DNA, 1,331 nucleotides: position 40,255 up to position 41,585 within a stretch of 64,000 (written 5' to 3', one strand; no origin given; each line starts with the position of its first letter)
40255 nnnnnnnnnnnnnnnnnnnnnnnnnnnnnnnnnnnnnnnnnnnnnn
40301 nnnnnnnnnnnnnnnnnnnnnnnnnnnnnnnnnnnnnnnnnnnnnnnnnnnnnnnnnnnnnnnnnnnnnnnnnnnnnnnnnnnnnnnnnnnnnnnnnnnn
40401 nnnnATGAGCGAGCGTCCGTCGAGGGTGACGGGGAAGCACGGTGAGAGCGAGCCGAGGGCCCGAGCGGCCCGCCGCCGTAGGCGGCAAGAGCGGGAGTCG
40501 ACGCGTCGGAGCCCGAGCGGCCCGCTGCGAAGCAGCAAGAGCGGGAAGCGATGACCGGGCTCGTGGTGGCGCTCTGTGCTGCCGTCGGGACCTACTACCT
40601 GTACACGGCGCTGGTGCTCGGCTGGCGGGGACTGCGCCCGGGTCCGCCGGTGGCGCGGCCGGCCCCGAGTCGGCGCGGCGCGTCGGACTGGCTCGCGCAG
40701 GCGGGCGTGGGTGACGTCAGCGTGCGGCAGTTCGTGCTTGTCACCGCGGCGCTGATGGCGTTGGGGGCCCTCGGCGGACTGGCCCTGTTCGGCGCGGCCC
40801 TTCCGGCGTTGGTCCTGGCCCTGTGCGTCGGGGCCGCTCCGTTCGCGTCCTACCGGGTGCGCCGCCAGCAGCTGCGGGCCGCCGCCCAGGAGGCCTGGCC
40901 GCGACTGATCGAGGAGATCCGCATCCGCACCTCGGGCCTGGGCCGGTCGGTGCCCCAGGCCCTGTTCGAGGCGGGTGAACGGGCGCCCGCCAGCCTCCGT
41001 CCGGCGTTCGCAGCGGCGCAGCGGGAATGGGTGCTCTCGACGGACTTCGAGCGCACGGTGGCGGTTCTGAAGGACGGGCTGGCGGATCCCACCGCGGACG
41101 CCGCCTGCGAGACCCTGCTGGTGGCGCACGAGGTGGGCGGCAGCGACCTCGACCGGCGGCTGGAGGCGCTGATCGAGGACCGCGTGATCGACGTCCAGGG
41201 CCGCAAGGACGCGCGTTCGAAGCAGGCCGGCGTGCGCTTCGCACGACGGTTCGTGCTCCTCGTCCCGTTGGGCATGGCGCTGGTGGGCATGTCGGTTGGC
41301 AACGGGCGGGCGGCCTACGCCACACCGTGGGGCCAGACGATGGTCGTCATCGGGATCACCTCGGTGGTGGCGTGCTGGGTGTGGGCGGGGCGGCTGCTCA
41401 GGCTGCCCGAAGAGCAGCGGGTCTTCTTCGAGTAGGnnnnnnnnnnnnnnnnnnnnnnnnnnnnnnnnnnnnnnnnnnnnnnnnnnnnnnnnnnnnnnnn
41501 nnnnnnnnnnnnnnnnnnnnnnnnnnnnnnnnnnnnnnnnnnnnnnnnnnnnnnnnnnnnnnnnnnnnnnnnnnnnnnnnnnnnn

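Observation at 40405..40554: ATGA-to-ATGA intercistronic mini-ORF repeat wedged between tadA and tadB (MIRU-like element, copy A)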

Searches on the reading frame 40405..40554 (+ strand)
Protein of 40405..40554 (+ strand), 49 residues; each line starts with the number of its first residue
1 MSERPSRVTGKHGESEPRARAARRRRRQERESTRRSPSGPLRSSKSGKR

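Call 16: search_protein_families(library=pfam, proteins=[window:40405-40554:+])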
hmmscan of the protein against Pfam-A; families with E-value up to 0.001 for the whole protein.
window:40405-40554:+ (49 aa): 0 families

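Call 65: find_homologous_proteins(query=A3, max_evalue=0.01)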
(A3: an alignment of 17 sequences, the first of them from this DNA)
Query A3 (17 sequences) (49 aa, profile of the alignment): 18 proteins with E <= 0.01 among 151 candidates.
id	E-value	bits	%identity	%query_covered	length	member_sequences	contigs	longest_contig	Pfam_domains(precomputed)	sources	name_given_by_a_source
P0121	3.9e-12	64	57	100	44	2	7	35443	-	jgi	jgi:hypothetical protein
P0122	6.3e-11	60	37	100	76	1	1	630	-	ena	-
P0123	7.5e-10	57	62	100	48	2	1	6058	-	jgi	jgi:hypothetical protein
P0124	1.7e-9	56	40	82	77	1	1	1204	PF00232.25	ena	-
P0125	2.3e-8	52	60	100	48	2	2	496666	-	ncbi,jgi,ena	jgi:hypothetical protein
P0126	9.6e-8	50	60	100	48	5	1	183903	-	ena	-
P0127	4.7e-7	48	92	27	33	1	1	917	-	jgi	jgi:hypothetical protein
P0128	6.2e-7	47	77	45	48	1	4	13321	-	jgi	jgi:hypothetical protein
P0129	1.3e-6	46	52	100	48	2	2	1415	-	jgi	jgi:hypothetical protein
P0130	1.9e-6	46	51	100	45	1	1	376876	-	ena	-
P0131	2.8e-6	45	45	100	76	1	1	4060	-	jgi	jgi:hypothetical protein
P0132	5.0e-6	45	58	100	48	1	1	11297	-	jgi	jgi:hypothetical protein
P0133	7.5e-6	44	50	53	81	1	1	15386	-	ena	-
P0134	3.0e-5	42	71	35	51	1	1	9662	-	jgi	jgi:hypothetical protein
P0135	3.5e-5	42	88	33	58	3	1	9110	-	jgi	jgi:hypothetical protein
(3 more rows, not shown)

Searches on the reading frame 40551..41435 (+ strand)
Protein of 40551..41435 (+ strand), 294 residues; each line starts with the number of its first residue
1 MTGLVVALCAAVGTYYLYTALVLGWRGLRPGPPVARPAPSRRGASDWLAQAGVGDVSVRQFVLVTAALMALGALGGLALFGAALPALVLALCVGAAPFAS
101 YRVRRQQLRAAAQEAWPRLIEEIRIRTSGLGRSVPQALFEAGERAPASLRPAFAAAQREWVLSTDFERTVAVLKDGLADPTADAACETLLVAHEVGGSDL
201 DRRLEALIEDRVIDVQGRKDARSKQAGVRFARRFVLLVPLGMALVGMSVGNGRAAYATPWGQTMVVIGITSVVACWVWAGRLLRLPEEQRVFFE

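Call 16: search_protein_families(library=pfam, proteins=[window:40551-41435:+])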
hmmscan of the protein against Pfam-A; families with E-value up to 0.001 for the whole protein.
window:40551-41435:+ (294 aa): 0 families

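Call 17: find_encoding_contigs(protein=window:40551-41435:+, flank=10000, max_places=6)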
Protein window:40551-41435:+ (294 aa): 2 contigs read that carry it; 2 places shown.
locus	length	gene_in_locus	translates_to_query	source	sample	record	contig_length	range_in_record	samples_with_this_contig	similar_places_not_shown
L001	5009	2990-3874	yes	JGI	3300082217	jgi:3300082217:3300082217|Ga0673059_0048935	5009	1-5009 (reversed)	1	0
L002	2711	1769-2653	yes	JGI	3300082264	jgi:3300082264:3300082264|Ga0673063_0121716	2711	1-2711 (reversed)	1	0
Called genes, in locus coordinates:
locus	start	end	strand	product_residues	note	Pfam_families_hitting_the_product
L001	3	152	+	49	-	?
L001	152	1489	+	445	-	-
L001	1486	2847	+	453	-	PF00437:T2SSE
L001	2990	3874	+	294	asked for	-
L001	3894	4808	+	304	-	PF00482:T2SSF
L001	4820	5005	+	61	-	-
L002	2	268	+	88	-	?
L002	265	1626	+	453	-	PF00437:T2SSE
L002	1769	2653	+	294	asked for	-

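Call 41: find_homologous_proteins(query=window:40551-41435:+, max_evalue=1e-20)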
Query window:40551-41435:+ (294 aa): 4229 proteins with E <= 1e-20 among 8000 candidates; the best 120 are listed.
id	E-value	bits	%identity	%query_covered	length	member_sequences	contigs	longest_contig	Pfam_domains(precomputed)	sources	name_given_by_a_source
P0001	8.4e-182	621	99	100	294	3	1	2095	-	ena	-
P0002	8.4e-169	578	92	100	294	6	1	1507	-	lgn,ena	-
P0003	2.4e-168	577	92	100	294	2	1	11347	-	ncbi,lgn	ncbi:MAG: type II secretion system F family protein [Acidimicrobiales bacterium]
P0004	3.0e-168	576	92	100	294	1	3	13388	-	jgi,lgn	jgi:tight adherence protein B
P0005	3.5e-167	573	91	100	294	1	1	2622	-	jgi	jgi:tight adherence protein B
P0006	7.1e-167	572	91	100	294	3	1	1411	-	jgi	jgi:tight adherence protein B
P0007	7.6e-167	572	90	100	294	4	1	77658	-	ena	-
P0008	1.3e-165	568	91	100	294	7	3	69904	-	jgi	jgi:tight adherence protein B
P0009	3.5e-165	566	91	99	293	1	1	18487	-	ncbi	-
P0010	1.3e-164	564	90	100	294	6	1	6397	-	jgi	jgi:tight adherence protein B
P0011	1.7e-164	564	91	99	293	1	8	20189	-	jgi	jgi:tight adherence protein B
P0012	3.1e-164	563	89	100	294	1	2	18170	-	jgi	-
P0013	4.3e-164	563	89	100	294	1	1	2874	-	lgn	-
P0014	5.8e-164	562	90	100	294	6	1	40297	-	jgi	jgi:tight adherence protein B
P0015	7.4e-164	562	90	100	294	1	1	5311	-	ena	-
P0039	8.6e-161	552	87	100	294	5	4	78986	-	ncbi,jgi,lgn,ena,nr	ncbi:MAG TPA: hypothetical protein VE623_07205 [Acidimicrobiales bacterium]|jgi:tight adherence prot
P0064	2.4e-142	491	79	100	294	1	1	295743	-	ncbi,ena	-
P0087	6.7e-138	477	76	99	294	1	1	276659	-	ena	-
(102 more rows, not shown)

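Call 42: find_encoding_contigs(protein=P0003, flank=2000, max_places=2)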
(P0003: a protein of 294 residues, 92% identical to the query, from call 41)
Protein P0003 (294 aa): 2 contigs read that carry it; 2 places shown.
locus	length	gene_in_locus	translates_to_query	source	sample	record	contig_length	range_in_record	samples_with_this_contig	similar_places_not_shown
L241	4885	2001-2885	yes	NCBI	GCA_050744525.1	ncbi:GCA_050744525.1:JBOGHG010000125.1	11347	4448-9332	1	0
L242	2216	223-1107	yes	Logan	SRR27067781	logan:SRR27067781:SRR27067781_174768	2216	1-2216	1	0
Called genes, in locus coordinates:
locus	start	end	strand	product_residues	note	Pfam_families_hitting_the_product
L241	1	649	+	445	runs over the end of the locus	-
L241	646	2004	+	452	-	PF00437:T2SSE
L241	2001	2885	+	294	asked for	-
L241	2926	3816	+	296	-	PF00482:T2SSF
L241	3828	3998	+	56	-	-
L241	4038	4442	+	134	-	-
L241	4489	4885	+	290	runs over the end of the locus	PF03193:RsgA_GTPase (faint), PF00009:GTP_EFTU (faint), PF00350:Dynamin_N (faint), PF01926:MMR_HSR1, PF02421:FeoB_N, PF07650:KH_2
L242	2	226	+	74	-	?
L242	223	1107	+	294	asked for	-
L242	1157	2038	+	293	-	PF00482:T2SSF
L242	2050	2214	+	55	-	?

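Call 43: find_encoding_contigs(protein=P0007, flank=2000, max_places=2)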
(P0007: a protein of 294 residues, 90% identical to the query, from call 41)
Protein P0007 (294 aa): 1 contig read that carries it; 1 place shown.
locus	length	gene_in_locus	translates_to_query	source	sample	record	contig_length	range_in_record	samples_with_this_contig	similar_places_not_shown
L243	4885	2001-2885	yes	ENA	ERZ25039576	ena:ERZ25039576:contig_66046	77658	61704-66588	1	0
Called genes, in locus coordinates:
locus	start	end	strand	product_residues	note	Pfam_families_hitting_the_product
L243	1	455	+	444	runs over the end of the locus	-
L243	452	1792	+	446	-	PF00437:T2SSE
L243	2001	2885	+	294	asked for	-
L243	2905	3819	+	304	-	PF00482:T2SSF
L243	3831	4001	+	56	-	-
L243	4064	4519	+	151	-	-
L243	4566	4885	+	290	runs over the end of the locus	PF03193:RsgA_GTPase (weak), PF00350:Dynamin_N (faint), PF01926:MMR_HSR1, PF02421:FeoB_N, PF10662:PduV-EutP (weak), PF00009:GTP_EFTU (weak), PF07650:KH_2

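Call 44: find_encoding_contigs(protein=P0039, flank=2000, max_places=3)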
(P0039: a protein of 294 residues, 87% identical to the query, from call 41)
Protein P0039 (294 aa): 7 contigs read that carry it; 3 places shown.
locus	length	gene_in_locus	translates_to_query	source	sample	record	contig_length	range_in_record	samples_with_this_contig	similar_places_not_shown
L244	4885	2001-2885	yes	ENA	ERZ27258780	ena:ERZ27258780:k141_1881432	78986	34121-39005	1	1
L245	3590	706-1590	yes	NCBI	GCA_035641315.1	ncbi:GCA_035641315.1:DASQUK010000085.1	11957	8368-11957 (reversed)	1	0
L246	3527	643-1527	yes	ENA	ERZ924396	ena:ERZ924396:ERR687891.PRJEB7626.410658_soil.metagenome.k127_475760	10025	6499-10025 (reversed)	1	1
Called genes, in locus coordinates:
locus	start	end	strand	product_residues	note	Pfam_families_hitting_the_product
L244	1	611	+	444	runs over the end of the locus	-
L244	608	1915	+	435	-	PF00437:T2SSE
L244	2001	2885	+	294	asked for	-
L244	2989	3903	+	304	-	PF00482:T2SSF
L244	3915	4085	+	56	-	PF19629:DUF6133 (weak)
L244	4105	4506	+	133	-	-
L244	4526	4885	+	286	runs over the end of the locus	PF03193:RsgA_GTPase (faint), PF00009:GTP_EFTU (faint), PF00350:Dynamin_N (faint), PF01926:MMR_HSR1, PF02421:FeoB_N, PF10662:PduV-EutP (weak), PF07650:KH_2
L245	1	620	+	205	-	PF00437:T2SSE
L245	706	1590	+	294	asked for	-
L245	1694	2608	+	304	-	PF00482:T2SSF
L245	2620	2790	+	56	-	PF19629:DUF6133 (weak)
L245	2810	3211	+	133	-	-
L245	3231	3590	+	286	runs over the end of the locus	PF03193:RsgA_GTPase (faint), PF00009:GTP_EFTU (faint), PF00350:Dynamin_N (faint), PF01926:MMR_HSR1, PF02421:FeoB_N, PF10662:PduV-EutP (weak), PF07650:KH_2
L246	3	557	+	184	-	?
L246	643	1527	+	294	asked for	-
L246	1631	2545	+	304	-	PF00482:T2SSF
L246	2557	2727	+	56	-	PF19629:DUF6133 (weak)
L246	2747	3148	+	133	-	-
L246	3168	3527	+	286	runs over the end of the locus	PF03193:RsgA_GTPase (weak), PF00009:GTP_EFTU (faint), PF00350:Dynamin_N (faint), PF01926:MMR_HSR1, PF02421:FeoB_N, PF10662:PduV-EutP (weak), PF07650:KH_2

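Call 45: find_encoding_contigs(protein=P0064, flank=2000, max_places=2)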
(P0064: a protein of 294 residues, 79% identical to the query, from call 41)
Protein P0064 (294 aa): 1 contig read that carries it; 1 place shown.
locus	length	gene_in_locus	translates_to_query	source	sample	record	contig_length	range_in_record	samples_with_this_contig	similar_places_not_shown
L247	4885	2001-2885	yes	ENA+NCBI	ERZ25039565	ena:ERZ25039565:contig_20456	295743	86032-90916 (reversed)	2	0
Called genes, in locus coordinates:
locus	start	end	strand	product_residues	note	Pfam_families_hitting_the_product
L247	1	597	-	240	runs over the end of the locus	PF12698:ABC2_membrane_3, PF01061:ABC2_membrane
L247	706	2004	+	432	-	PF00437:T2SSE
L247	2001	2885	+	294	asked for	-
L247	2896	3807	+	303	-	PF00482:T2SSF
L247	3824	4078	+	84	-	-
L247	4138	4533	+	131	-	-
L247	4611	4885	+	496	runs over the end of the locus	-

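Call 46: find_encoding_contigs(protein=P0087, flank=2000, max_places=2)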
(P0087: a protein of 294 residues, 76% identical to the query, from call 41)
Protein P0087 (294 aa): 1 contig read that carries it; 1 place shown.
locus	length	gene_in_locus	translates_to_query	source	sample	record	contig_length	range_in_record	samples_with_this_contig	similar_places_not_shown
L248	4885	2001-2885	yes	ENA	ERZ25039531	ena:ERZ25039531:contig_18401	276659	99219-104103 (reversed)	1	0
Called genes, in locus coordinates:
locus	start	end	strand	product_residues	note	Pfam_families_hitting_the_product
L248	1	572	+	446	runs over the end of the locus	-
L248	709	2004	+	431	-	PF00437:T2SSE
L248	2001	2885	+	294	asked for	-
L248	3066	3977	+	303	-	PF00482:T2SSF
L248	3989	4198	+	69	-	-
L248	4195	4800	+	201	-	-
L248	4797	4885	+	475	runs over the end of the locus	-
